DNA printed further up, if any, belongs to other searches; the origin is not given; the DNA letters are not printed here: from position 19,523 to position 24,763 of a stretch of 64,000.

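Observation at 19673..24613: A 1646-aa membrane-anchored octahaem cytochrome c with coiled-coil and PDZ-like modules sits where the c1/f subunit of a Rieske/cyt b complex would be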

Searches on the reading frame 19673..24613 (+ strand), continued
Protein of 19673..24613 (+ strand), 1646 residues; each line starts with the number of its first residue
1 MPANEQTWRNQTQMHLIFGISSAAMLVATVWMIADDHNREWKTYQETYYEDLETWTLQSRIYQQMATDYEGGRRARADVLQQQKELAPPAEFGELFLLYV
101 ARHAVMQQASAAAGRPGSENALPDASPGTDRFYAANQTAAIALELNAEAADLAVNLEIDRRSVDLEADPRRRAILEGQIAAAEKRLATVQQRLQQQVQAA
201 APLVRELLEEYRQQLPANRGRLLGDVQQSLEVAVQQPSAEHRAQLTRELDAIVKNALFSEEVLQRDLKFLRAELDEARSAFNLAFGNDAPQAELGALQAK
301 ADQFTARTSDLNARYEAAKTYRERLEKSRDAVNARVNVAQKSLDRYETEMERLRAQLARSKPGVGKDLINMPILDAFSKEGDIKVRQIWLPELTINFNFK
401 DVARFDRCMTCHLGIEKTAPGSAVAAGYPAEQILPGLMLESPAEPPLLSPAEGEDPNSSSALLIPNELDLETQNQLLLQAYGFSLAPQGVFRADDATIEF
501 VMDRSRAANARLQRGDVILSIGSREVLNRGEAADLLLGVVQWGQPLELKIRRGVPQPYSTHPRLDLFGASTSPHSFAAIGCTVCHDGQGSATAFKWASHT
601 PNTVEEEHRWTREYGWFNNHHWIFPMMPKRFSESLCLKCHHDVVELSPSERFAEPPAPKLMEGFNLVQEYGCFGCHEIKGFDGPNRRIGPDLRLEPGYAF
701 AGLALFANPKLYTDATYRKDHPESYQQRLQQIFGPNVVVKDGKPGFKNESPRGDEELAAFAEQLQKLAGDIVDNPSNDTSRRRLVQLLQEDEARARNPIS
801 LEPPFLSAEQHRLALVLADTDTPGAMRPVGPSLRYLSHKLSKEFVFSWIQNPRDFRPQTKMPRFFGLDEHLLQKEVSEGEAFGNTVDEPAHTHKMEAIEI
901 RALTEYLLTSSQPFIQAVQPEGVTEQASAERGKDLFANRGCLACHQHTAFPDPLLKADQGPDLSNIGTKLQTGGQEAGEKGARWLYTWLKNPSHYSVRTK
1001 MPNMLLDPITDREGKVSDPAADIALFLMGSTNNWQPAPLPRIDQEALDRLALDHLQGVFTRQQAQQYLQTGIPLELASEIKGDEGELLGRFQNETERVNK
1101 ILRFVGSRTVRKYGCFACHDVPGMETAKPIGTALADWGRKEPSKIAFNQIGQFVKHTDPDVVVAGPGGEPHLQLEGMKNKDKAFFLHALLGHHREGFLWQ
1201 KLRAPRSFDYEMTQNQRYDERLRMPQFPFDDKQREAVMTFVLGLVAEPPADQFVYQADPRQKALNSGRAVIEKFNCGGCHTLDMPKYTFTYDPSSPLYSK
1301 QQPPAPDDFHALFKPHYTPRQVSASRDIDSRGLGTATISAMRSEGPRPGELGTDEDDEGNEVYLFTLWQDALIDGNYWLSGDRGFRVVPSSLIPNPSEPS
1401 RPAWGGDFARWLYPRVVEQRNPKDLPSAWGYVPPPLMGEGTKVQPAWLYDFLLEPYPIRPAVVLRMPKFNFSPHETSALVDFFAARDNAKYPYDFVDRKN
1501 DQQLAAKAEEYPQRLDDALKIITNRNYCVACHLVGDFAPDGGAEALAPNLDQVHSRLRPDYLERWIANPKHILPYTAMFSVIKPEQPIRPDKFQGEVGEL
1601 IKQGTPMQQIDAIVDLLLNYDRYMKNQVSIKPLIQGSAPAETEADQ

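Call 11: find_related_loci(query=A1, collection=genome_contigs, flank=10000)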
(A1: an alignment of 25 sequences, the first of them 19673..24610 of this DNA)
Query A1 (1646 aa) in genome_contigs; peptide patterns used: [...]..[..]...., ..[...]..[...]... (x = any residue, [..] = any of these).
600 stretches matched a pattern (row limit reached: there are more); 581 encode a relative of the query (tblastn E <= 1e-3); the best 80 are kept; 80 distinct loci.
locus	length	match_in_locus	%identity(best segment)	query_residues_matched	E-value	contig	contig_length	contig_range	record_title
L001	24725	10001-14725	46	1-1634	0e+0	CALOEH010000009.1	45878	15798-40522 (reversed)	MAG: uncultured Planctomycetia bacterium isolate LOGT_bin.0207 genome assembly, contig: contig_137635, whole genome shot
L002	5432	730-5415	42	1-1586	0e+0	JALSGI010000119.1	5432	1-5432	MAG: Planctomycetota bacterium isolate 354-166_maxbin2_scaf2bin.033 354-166_scaffold_14228_c1, whole genome shotgun sequ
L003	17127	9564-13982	42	1-1635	0e+0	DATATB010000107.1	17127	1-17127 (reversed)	MAG TPA_asm: Pirellulales bacterium isolate SMAG_U5535 k141_2901396, whole genome shotgun sequence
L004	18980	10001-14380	44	1-1635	0e+0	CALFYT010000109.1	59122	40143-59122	MAG TPA_asm: uncultured Planctomycetaceae bacterium isolate SRR7515930_bin.114_CONCOCT_v1.1_MAG genome assembly, contig:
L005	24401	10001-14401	43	1-1646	0e+0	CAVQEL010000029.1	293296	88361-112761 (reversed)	MAG: uncultured Planctomycetota bacterium isolate MFD02416.bin.2.111 genome assembly, contig: contig_39436, whole genome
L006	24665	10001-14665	41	1-1644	0e+0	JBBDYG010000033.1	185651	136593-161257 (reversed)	MAG: Pirellulales bacterium isolate LejiaD_59_32 Lejia_D_148_length_185651_cov_20, whole genome shotgun sequence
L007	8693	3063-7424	44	1-1635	0e+0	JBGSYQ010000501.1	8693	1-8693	MAG: Pirellulales bacterium isolate JTS-RE94 k141_9803318, whole genome shotgun sequence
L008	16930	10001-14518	44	1-1643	0e+0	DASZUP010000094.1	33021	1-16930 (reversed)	MAG TPA_asm: Pirellulales bacterium isolate SMAG_U6108 k141_849069, whole genome shotgun sequence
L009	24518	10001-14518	44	1-1642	0e+0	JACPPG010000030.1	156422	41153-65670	MAG: Planctomycetia bacterium isolate NC_groundwater_621_Pr5_B-0.1um_65_48 alan_book_18_scaffold_3361, whole genome shot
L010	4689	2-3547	49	403-1635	0e+0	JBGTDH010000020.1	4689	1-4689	MAG: Pirellulales bacterium isolate JTS-RE139 k141_11482238, whole genome shotgun sequence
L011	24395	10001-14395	45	1-1635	0e+0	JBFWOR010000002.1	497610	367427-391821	MAG: Pirellulales bacterium isolate CA_2019_TPBF_140 NODE_135_length_497610_cov_22.334428_TPBF, whole genome shotgun seq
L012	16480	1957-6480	41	1-1639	0e+0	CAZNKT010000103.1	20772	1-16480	MAG TPA_asm: uncultured Pirellulales bacterium isolate SRP214966_co2_128 genome assembly, contig: NODE_3548_length_20772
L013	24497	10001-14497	39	1-1636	0e+0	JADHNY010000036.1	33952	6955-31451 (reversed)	MAG: Pirellulales bacterium isolate BS301-5m-G80 BS301-5m-C1437, whole genome shotgun sequence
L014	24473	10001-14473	40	1-1640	0e+0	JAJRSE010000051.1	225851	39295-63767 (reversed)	MAG: Planctomycetota bacterium isolate Dive100_bin4.32 k141_411111, whole genome shotgun sequence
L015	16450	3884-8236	43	1-1630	0e+0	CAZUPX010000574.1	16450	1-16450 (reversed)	MAG TPA_asm: uncultured Planctomycetaceae bacterium isolate binchicken_co165_115 genome assembly, contig: k141_2557322,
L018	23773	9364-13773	43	1-1640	0e+0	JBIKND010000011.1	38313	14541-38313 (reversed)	MAG: Pirellulales bacterium isolate ME2014-09-21_3300035681_group5_bin192 Rohwer_bin1714_scaffold_423_c1, whole genome s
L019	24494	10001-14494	44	1-1640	0e+0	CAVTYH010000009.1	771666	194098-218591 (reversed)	MAG: Pirellulales bacterium isolate MFD04944.bin.2.167 genome assembly, contig: contig_87106, whole genome shotgun seque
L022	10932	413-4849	42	1-1640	0e+0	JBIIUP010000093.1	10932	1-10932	MAG: Pirellulales bacterium isolate ME2004-09-02_3300034061_group2_bin12 Rohwer_bin1689_scaffold_7017_c1, whole genome s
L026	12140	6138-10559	42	6-1640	0e+0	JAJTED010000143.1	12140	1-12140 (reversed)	MAG: Planctomycetaceae bacterium isolate 49628_E33.1 Sample_49628_scaffold_12243, whole genome shotgun sequence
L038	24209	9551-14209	41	1-1640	0e+0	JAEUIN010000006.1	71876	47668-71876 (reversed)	MAG: Planctomycetaceae bacterium isolate new MAG-44 k141_3056603, whole genome shotgun sequence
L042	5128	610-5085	41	1-1578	0e+0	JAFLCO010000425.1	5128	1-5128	MAG: Planctomycetota bacterium isolate UWPOB_PLAC3 gnl_X_NFCILEIE_425, whole genome shotgun sequence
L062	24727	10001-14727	46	1-1640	0e+0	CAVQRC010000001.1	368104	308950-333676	MAG: Pirellulales bacterium isolate MFD09964.bin.1.137 genome assembly, contig: contig_12240, whole genome shotgun seque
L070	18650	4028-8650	41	1-1640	0e+0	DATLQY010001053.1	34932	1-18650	MAG TPA_asm: Pirellulales bacterium isolate SMAG_U13890 k141_943802, whole genome shotgun sequence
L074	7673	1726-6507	37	1-1640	0e+0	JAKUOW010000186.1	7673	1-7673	MAG: Pirellulales bacterium isolate ALOHA_A2.0_43 A2.0-Pirellulales-4_186, whole genome shotgun sequence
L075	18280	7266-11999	37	1-1640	0e+0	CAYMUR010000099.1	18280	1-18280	MAG TPA_asm: uncultured Pirellulaceae bacterium isolate SRP092902_co1_604 genome assembly, contig: NODE_4428_length_1828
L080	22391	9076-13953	36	1-1640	0e+0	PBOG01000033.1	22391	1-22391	MAG: Planctomycetaceae bacterium isolate RS398 25678, whole genome shotgun sequence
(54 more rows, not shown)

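Call 24: find_encoding_contigs(protein=P0103, flank=10000, max_places=2)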
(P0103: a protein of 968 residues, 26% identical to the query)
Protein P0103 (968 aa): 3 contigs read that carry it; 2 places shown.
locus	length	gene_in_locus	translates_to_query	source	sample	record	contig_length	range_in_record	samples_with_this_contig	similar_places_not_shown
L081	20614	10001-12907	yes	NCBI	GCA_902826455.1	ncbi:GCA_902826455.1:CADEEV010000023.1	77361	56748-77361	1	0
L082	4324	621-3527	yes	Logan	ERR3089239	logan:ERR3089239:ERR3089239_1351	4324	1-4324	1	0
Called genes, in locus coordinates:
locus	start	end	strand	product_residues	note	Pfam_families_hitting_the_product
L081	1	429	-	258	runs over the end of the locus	PF03301:Trp_dioxygenase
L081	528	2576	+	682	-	PF02518:HATPase_c, PF13589:HATPase_c_3 (weak), PF09239:Topo-VIb_trans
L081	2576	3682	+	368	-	PF04406:TP6A_N, PF20768:Topo_VI_alpha (weak), PF21180:TOP6A-Spo11_Toprim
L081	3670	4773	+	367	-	PF00144:Beta-lactamase, PF13354:Beta-lactamase2 (faint)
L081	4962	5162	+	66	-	PF12732:YtxH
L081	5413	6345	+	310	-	-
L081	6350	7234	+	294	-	PF02985:HEAT (faint), PF11838:ERAP1_C (faint), PF13646:HEAT_2, PF03130:HEAT_PBS (weak), PF13646:HEAT_2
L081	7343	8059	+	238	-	PF00355:Rieske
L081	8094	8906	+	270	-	PF00033:Cytochrome_B, PF13631:Cytochrom_B_N_2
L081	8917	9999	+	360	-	PF00032:Cytochrom_B_C (weak)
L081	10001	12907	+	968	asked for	PF14537:Cytochrom_c3_2 (faint), PF13442:Cytochrome_CBB3 (faint), PF14495:Cytochrom_C550 (faint), PF14522:Cytochrome_C7 (faint), PF00034:Cytochrom_C (weak)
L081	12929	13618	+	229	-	PF00072:Response_reg (weak), PF07238:PilZ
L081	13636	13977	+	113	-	PF04342:DMT_6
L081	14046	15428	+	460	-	PF09594:GT87 (weak)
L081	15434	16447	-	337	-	PF01544:CorA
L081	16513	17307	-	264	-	PF01695:IstB_IS21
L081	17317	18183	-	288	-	PF00140:Sigma70_r1_2, PF04542:Sigma70_r2, PF04539:Sigma70_r3, PF04545:Sigma70_r4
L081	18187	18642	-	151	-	PF00376:MerR, PF13411:MerR_1, PF13591:MerR_2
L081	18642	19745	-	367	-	PF00226:DnaJ, PF01556:DnaJ_C, PF27659:CHP02642 (faint), PF00684:DnaJ_CXXCXGXG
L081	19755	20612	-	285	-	?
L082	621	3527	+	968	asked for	PF14537:Cytochrom_c3_2 (faint), PF13442:Cytochrome_CBB3 (faint), PF14495:Cytochrom_C550 (faint), PF14522:Cytochrome_C7 (faint), PF00034:Cytochrom_C (weak)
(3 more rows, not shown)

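Call 25: find_encoding_contigs(protein=P0097, flank=10000, max_places=2)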
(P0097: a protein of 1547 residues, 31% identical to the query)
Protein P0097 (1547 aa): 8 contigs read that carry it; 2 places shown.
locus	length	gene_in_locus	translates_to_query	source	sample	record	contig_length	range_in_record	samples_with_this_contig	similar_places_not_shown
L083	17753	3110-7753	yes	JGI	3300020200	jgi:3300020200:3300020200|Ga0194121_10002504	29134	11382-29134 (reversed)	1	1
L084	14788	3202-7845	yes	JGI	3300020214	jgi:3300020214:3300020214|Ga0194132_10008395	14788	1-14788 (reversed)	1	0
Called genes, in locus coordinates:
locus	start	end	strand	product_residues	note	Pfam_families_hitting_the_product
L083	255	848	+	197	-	PF00355:Rieske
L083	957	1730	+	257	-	PF00033:Cytochrome_B, PF14358:DUF4405 (weak), PF13631:Cytochrom_B_N_2, PF00033:Cytochrome_B (weak), PF13631:Cytochrom_B_N_2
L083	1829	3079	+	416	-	PF00032:Cytochrom_B_C (weak)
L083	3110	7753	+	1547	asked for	PF02433:FixO (faint), PF11845:Tll0287-like (faint), PF13442:Cytochrome_CBB3 (faint), PF00034:Cytochrom_C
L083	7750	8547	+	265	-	PF14686:fn3_3 (faint)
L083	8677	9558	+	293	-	-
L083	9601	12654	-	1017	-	PF07728:AAA_5 (faint), PF01590:GAF, PF13185:GAF_2, PF00158:Sigma54_activat, PF14532:Sigma54_activ_2, PF25601:AAA_lid_14, PF02954:HTH_8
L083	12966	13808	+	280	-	PF00561:Abhydrolase_1, PF12146:Hydrolase_4, PF12697:Abhydrolase_6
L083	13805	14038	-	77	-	-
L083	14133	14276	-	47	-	-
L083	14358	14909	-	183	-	-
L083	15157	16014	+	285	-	-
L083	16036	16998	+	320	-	PF05090:HTTM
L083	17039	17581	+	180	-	PF04542:Sigma70_r2, PF22029:PhyR_sigma2 (weak), PF08281:Sigma70_r4_2, PF04545:Sigma70_r4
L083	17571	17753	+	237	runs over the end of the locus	-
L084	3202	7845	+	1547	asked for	PF02433:FixO (faint), PF11845:Tll0287-like (faint), PF13442:Cytochrome_CBB3 (faint), PF00034:Cytochrom_C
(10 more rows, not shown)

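Call 27: search_protein_families(library=pfam, alignment_id=A1, max_evalue=0.001)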
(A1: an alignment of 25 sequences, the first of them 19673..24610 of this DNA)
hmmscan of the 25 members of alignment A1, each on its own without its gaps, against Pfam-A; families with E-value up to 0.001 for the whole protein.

A. member 1, window:19673-24610:+ (1646 aa): 5 families
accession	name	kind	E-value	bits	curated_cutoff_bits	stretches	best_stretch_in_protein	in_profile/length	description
PF00034.26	Cytochrom_C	-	2.1e-17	64.6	21.3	0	929-1007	1-72/90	Cytochrome c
PF13442.11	Cytochrome_CBB3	-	3.6e-10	40.5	27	0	1525-1570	11-45/68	Cytochrome C oxidase, cbb3-type, subunit III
PF02433.20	FixO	-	8.6e-06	25.8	29.6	0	829-874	102-147/219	Cytochrome C oxidase, mono-heme subunit/FixO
PF14522.11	Cytochrome_C7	-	2.4e-05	24.5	24.8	0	578-676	13-66/67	Cytochrome c7 and related cytochrome c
PF11845.13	Tll0287-like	-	0.00038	21.3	24.1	0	1075-1122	65-111/144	Tll0287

B. families by the number of members that match (of 25 scanned): 14 families
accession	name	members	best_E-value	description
PF00034.26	Cytochrom_C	25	8e-18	Cytochrome c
PF14522.11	Cytochrome_C7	25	2.9e-06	Cytochrome c7 and related cytochrome c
PF13442.11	Cytochrome_CBB3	23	6.8e-13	Cytochrome C oxidase, cbb3-type, subunit III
PF17820.7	PDZ_6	16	2.6e-13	PDZ domain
PF13180.12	PDZ_2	15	4.6e-10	PDZ domain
PF14537.11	Cytochrom_c3_2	14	2.6e-05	Cytochrome c3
PF02433.20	FixO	12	5.4e-07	Cytochrome C oxidase, mono-heme subunit/FixO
PF11845.13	Tll0287-like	9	6.3e-05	Tll0287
PF22113.1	Mtrc-MtrF_II-IV_dom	7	0.00011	Outer membrane cytochrome MtrC/MtrF-like, domains II/IV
PF00595.29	PDZ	4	2e-07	PDZ domain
PF07627.16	PSCyt3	1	3.7e-05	Protein of unknown function (DUF1588)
PF09699.15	Paired_CXXCH_1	1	0.00045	Doubled CXXCH motif (Paired_CXXCH_1)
PF25762.1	HAUS1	1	0.00078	HAUS augmin-like complex subunit 1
PF02403.27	Seryl_tRNA_N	1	0.00086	Seryl-tRNA synthetase N-terminal domain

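Call 37: find_encoding_contigs(protein=P0001, flank=3000, max_places=2)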
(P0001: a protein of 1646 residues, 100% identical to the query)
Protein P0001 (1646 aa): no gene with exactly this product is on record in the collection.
